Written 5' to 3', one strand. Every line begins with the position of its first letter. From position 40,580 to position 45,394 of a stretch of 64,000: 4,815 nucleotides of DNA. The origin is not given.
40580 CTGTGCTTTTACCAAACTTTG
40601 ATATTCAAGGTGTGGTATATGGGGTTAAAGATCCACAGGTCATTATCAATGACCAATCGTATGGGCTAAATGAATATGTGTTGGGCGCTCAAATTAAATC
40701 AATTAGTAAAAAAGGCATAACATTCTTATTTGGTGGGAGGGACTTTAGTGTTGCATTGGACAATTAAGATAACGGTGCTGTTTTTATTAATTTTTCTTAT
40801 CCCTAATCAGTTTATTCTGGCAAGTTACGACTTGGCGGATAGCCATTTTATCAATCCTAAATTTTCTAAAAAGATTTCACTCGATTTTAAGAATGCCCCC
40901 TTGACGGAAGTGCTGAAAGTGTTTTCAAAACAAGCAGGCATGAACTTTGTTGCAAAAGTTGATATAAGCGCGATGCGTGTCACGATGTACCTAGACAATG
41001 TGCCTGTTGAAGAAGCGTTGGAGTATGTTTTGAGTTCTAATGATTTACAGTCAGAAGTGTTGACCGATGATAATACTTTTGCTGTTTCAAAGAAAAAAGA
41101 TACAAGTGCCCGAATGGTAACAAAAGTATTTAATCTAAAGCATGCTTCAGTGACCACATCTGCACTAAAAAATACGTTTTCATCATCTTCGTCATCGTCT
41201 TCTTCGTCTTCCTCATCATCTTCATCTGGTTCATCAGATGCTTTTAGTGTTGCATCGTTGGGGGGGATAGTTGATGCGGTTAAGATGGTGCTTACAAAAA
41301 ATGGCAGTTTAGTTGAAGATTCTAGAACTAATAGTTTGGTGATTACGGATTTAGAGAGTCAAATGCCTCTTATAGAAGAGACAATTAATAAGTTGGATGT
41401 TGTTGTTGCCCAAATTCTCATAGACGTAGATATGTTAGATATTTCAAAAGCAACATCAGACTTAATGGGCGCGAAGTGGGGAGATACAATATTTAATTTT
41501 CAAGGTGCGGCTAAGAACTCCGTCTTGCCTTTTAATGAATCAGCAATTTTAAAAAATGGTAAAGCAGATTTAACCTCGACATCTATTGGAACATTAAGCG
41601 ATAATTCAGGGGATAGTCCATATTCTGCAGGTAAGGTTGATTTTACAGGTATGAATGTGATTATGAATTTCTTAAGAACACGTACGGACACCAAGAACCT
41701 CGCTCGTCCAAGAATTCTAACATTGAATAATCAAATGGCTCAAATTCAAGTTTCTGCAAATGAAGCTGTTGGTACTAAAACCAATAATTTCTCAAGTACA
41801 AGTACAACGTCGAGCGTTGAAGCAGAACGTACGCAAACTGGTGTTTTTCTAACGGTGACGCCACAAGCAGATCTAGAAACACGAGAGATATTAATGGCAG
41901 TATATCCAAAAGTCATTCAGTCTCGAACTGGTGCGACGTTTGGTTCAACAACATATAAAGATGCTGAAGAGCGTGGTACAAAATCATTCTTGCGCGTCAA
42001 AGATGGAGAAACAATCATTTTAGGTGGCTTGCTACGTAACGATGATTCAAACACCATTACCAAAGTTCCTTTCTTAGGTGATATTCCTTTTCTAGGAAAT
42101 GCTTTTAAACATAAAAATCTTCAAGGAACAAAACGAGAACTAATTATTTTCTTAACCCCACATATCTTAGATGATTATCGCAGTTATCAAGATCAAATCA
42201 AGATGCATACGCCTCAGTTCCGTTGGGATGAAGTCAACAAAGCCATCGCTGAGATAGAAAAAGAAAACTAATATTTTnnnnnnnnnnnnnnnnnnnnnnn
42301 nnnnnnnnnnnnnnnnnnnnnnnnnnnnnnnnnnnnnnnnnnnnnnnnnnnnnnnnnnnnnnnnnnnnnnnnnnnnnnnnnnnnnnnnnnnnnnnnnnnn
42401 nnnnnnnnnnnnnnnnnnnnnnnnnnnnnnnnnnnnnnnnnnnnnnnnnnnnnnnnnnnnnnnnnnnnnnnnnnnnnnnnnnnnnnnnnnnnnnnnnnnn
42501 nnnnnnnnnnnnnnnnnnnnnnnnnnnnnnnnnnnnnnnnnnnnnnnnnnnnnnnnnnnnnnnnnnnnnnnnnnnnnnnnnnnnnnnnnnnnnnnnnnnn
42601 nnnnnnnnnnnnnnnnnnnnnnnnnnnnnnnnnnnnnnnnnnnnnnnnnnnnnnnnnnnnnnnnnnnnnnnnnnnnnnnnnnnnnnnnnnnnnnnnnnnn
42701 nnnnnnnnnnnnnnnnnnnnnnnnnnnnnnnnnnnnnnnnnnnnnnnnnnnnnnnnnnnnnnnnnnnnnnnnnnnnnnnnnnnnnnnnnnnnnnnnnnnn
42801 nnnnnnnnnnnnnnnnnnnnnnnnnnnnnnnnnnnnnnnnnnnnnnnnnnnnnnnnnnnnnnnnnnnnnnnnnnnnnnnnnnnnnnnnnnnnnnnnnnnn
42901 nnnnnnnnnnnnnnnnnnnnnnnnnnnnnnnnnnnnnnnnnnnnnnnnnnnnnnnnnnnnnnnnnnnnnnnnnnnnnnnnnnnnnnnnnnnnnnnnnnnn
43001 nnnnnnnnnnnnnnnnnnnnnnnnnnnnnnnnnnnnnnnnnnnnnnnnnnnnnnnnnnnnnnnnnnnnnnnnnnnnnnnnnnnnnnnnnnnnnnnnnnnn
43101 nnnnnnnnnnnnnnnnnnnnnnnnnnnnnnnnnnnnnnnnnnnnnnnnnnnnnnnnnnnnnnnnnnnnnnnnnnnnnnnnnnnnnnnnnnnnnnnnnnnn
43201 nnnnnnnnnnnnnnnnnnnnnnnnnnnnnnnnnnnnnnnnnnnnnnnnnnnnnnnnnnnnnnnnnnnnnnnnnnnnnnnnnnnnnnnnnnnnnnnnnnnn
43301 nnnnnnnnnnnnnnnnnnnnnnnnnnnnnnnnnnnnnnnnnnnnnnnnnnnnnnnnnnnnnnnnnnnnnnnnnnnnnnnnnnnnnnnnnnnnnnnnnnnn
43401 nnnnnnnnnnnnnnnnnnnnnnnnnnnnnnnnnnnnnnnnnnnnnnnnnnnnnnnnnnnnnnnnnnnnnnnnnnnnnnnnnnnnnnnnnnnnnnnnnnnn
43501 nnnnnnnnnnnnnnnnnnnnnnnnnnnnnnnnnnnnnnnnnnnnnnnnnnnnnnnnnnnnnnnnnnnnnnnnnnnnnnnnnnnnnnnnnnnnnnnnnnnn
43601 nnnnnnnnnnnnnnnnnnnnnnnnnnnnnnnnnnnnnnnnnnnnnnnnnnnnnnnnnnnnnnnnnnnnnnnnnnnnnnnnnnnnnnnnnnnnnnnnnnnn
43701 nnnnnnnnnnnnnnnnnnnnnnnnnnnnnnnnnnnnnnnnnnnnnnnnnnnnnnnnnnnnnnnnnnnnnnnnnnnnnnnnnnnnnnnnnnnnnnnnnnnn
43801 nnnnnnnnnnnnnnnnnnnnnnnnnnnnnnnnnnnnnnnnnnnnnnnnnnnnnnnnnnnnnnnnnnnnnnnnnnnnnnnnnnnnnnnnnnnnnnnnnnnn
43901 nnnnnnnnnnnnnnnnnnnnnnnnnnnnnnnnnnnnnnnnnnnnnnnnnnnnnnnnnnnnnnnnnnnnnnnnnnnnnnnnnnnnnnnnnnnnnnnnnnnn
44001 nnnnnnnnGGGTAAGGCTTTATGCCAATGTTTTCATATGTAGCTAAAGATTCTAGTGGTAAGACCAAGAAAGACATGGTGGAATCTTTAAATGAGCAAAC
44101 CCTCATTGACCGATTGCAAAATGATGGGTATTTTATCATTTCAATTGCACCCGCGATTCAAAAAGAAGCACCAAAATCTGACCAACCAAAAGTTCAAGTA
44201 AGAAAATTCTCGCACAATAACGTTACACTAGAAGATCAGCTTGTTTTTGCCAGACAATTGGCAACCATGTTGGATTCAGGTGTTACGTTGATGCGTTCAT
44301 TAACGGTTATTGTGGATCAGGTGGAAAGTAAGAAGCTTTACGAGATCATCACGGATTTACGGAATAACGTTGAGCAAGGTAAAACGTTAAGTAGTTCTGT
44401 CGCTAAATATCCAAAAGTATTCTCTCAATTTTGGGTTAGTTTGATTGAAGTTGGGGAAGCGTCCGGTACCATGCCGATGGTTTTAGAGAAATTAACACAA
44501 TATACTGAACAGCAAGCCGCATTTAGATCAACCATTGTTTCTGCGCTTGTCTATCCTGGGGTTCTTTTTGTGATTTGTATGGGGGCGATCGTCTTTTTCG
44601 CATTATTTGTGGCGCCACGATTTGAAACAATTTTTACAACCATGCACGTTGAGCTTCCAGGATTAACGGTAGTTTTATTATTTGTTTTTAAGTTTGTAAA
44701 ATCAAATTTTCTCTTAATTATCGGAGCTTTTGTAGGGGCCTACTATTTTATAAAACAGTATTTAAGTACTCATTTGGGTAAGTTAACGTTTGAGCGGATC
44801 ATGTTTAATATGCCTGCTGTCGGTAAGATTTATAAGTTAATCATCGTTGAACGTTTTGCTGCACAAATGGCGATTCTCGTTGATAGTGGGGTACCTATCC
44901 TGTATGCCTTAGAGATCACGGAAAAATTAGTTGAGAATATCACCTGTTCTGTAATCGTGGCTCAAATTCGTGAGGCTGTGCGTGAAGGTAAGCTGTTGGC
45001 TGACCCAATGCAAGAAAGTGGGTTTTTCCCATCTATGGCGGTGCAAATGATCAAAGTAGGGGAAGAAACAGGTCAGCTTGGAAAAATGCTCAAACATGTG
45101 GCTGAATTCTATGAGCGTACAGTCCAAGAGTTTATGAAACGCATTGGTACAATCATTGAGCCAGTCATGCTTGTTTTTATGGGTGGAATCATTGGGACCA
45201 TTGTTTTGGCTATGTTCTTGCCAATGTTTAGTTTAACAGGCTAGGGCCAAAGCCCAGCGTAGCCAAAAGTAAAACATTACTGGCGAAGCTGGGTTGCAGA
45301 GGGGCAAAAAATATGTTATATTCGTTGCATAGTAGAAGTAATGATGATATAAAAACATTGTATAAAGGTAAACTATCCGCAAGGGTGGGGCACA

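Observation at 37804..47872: Type IV filament system with mixed T4aP / T2SS architecture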

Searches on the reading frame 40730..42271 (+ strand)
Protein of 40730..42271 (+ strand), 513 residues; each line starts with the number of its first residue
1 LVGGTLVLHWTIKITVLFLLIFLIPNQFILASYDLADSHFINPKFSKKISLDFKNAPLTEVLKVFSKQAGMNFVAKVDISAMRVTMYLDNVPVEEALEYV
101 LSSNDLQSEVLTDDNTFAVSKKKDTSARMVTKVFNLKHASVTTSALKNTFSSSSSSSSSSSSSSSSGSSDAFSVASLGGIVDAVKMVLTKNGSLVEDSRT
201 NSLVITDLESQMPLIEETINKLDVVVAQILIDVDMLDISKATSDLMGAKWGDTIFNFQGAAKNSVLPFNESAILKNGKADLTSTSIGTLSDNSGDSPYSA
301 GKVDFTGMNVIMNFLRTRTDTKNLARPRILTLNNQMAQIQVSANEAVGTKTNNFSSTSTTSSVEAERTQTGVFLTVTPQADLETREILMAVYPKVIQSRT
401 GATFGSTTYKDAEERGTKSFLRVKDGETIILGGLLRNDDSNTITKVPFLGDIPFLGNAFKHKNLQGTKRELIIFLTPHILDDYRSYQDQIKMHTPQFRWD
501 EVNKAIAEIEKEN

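Call 4: search_protein_families(library=pfam, proteins=[window:40730-42271:+], max_evalue=0.1)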
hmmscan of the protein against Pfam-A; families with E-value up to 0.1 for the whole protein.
window:40730-42271:+ (513 aa): 5 families
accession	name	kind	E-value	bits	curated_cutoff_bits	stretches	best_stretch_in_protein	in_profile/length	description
PF00263.26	Secretin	-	1.7e-39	135.6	27.5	1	315-480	2-168/169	Bacterial type II and III secretion system protein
PF03958.22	Secretin_N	-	1.3e-09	38.6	28.2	1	131-228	1-69/69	Bacterial type II/III secretion system short domain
PF07660.19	STN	-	7.2e-06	26.2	28.4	1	82-114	14-45/52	Secretin and TonB N terminus short domain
PF16344.10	FecR_C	-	0.019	15.4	24.4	1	51-109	2-62/70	FecR, C-terminal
PF15780.11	ASH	-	0.057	14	27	0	327-389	26-87/98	Abnormal spindle-like microcephaly-assoc'd, ASPM-SPD-2-Hydin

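Call 5: search_protein_families(library=ncbifam, proteins=[window:40730-42271:+], max_evalue=0.1)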
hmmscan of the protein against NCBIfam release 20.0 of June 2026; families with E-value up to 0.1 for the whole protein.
window:40730-42271:+ (513 aa): 9 families
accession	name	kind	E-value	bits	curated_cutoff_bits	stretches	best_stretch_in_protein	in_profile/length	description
TIGR02515.1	IV_pilus_PilQ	subfamily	1.5e-56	192.2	284.35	1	47-480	2-427/428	type IV pilus secretin PilQ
TIGR02517.1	type_II_gspD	equivalog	1.4e-55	188.9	351.35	1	140-487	270-597/600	type II secretion system secretin GspD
TIGR02519.1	pilus_MshL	equivalog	2e-38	132.1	250.2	1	199-480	6-290/290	pilus (MSHA type) biogenesis protein MshL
NF010083.0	PRK13568.1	equivalog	9.1e-36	123.5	554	1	43-480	22-417/419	DNA uptake porin HofQ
NF042912.1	Amuc_1098_fam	equivalog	4.8e-27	94.4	750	2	415-481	731-797/805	Amuc_1098 family type IV pilus outer membrane protein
TIGR02516.1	type_III_yscC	equivalog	9.2e-27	93.7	238.45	1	189-481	196-462/463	type III secretion system outer membrane ring subunit SctC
NF007851.2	PRK10560.1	exception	2.1e-26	92.7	598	2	180-481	132-410/412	DNA uptake porin HofQ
NF011873.0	PRK15346.1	equivalog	2.6e-14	52.8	524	1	185-465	229-479/499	EscC/YscC/HrcC family type III secretion system outer membrane ring protein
NF000216.2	blaFEZ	exception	0.00036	19.8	600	1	194-282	48-129/282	FEZ family subclass B3 metallo-beta-lactamase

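Call 39: search_solved_structures(query=window:40730-42268:+, max_evalue=0.00001)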
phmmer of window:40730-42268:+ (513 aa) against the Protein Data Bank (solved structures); distinct sequences matched with E-value up to 0.00001: 23.
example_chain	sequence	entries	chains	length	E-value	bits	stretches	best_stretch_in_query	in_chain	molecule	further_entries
9sh1_A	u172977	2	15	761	9.8e-36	126.8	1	46-484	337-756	Type IV pilus biogenesis and competence protein PilQ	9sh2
4av2_A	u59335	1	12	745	7.6e-35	123.8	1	46-480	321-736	TYPE IV PILUS BIOGENESIS AND COMPETENCE PROTEIN PILQ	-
6w6m_A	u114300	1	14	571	3.3e-33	118.4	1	43-480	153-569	Type IV pilus secretin PilQ family protein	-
6i1x_A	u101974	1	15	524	8e-30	107.3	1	175-490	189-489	Type II secretion system protein D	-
6ve2_A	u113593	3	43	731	1.9e-28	102.7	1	46-482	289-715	Fimbrial assembly protein PilQ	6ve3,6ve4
5wq7_A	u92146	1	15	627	3.7e-28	101.8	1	191-501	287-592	Putative type II secretion system protein D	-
9x0w_A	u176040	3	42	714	5.3e-28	101.3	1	46-482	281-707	Fimbrial assembly protein PilQ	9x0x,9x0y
3jc8_Qa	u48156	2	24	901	2.2e-26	95.9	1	180-481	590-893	PilQ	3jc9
5wln_G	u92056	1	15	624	3.1e-25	92.2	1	196-482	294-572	Type II secretion system protein D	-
5w68_A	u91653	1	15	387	1.5e-23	86.6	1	194-484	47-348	Putative type II secretion protein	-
5zdh_A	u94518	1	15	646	6.2e-22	81.3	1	193-484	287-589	Type II secretion system protein D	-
6hcg_A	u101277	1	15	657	1.5e-21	80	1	188-488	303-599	Type II secretion system protein D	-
6i1y_A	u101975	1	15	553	7.7e-19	71.1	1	198-485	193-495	General secretion pathway protein GspD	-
9k8v_A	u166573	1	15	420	1.4e-16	63.6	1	197-482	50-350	General secretion pathway protein D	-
5wq9_A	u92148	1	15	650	8.3e-16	61.1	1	197-482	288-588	Type II secretion system protein D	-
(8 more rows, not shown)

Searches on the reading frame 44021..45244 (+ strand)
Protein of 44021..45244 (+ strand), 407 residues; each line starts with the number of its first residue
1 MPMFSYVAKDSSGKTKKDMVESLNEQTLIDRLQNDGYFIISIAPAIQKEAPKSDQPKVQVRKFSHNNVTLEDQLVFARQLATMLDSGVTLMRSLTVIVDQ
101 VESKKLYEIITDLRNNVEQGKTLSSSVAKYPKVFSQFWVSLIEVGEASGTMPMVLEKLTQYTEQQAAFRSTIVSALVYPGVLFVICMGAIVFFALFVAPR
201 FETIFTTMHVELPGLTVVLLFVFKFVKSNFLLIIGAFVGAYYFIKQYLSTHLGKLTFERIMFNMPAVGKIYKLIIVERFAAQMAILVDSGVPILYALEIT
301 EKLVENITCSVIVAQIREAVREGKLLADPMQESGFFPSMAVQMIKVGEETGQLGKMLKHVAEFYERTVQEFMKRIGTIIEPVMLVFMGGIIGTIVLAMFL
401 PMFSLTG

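Call 4: search_protein_families(library=pfam, proteins=[window:44021-45244:+], max_evalue=0.1)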
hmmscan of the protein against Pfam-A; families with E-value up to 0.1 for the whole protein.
window:44021-45244:+ (407 aa): 2 families
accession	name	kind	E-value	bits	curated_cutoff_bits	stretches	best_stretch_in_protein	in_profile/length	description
PF00482.28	T2SSF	-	2.1e-55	186.5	25.2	2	279-401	1-125/125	Type II secretion system (T2SS), protein F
PF03574.21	Peptidase_S48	-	0.082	13.4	27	0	95-140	11-59/149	Peptidase family S48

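Call 5: search_protein_families(library=ncbifam, proteins=[window:44021-45244:+], max_evalue=0.1)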
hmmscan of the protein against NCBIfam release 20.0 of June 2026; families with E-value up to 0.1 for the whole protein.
window:44021-45244:+ (407 aa): 8 families
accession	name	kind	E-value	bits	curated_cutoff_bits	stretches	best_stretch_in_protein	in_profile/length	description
TIGR02120.1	GspF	equivalog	1.4e-103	347.2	424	1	4-406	1-398/401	type II secretion system inner membrane protein GspF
NF052607.1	T4PiliAsmPilCThrm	equivalog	2.9e-93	313.1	700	1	1-406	1-401/406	type IV pilus assembly protein PilC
NF052606.1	T4PiliAsmPilCMyx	equivalog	8.3e-84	281.8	700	1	2-406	20-415/419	type IV pilus assembly protein PilC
NF047826.1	T3SSXpsF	equivalog_domain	5.7e-71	239.4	650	1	1-406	1-401/405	type II secretion system protein XpsF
NF007861.0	PRK10573.1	equivalog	3.7e-69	233.7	401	1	61-406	49-395/401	protein transport protein HofC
NF041012.2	T4P_ComGB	equivalog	3.5e-49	167.9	240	2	72-405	2-330/332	competence type IV pilus assembly protein ComGB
NF004723.0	PRK06067.1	subfamily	0.021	14.3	194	1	57-127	101-171/243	flagellar accessory protein FlaH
NF045751.1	MPN385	equivalog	0.071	13.8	120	0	346-399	40-96/105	MPN385 family protein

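Call 40: search_solved_structures(query=window:44021-45241:+, max_evalue=0.00001)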
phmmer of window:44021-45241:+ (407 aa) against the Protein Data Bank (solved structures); distinct sequences matched with E-value up to 0.00001: 5.
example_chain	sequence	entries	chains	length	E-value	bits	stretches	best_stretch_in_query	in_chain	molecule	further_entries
3jc8_Ca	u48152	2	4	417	2.4e-69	237.5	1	3-407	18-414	Type 4 fimbrial assembly protein PilC | PilC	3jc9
2whn_A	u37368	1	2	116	1.5e-19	73.6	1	70-174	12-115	PILUS ASSEMBLY PROTEIN PILC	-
2vma_A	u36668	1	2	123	5.6e-16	61.9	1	68-175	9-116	GENERAL SECRETION PATHWAY PROTEIN F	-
2vmb_A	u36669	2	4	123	7.9e-16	61.4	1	68-174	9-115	GENERAL SECRETION PATHWAY PROTEIN F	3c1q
5nbg_A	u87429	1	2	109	2.7e-13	53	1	70-173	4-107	General secretion pathway protein F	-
